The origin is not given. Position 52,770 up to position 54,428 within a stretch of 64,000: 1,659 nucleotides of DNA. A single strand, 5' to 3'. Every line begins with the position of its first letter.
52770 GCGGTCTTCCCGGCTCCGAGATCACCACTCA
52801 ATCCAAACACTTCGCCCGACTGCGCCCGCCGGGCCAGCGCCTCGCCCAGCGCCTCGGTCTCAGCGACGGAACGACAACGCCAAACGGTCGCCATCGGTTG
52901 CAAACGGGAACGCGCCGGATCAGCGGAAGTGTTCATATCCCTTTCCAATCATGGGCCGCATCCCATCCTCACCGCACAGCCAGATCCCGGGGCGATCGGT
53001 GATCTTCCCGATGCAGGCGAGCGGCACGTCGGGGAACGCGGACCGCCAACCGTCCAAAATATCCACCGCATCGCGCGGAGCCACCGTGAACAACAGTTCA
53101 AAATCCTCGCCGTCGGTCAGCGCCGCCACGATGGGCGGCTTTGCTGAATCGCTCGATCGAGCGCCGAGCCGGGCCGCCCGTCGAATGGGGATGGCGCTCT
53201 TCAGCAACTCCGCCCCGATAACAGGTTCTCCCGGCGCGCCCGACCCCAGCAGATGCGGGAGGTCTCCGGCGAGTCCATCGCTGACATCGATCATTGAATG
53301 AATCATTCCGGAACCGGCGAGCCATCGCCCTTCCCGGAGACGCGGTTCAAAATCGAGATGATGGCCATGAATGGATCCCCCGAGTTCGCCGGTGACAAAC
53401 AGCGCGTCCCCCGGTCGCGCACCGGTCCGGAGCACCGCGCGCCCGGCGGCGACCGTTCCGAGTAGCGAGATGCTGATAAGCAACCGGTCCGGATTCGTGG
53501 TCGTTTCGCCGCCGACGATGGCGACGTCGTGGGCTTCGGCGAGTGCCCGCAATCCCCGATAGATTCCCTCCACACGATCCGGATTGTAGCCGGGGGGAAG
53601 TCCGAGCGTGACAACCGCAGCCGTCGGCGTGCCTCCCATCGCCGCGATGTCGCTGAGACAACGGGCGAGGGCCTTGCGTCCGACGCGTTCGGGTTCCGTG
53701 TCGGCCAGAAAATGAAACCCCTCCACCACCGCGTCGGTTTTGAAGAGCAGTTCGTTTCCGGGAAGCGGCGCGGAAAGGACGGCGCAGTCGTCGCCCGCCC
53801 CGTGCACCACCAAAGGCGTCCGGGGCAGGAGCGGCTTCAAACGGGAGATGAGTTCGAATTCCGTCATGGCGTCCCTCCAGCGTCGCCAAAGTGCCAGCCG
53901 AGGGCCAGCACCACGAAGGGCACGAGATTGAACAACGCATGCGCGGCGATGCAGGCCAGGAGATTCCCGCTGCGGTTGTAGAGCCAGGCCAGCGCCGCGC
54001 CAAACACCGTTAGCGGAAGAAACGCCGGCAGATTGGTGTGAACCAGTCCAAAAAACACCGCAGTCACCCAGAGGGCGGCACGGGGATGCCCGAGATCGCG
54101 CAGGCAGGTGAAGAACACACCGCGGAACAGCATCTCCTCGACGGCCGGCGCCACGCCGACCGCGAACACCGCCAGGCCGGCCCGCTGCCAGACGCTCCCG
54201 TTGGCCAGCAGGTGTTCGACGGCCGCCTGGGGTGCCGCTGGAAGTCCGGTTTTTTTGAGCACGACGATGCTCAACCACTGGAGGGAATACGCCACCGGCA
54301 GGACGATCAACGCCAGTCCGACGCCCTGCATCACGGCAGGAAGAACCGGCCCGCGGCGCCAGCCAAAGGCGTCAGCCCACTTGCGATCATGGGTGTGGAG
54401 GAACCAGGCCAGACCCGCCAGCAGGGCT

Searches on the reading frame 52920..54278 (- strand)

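Call 52: search_protein_families(library=pfam, proteins=[window:52920-54278:-], max_evalue=0.001)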
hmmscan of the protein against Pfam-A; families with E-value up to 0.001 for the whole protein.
window:52920-54278:- (452 aa): 1 family
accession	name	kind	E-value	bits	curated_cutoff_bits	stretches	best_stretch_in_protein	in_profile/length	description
PF00586.29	AIRS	-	1.7e-27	96.5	24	1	162-276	1-112/112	AIR synthase related protein, N-terminal domain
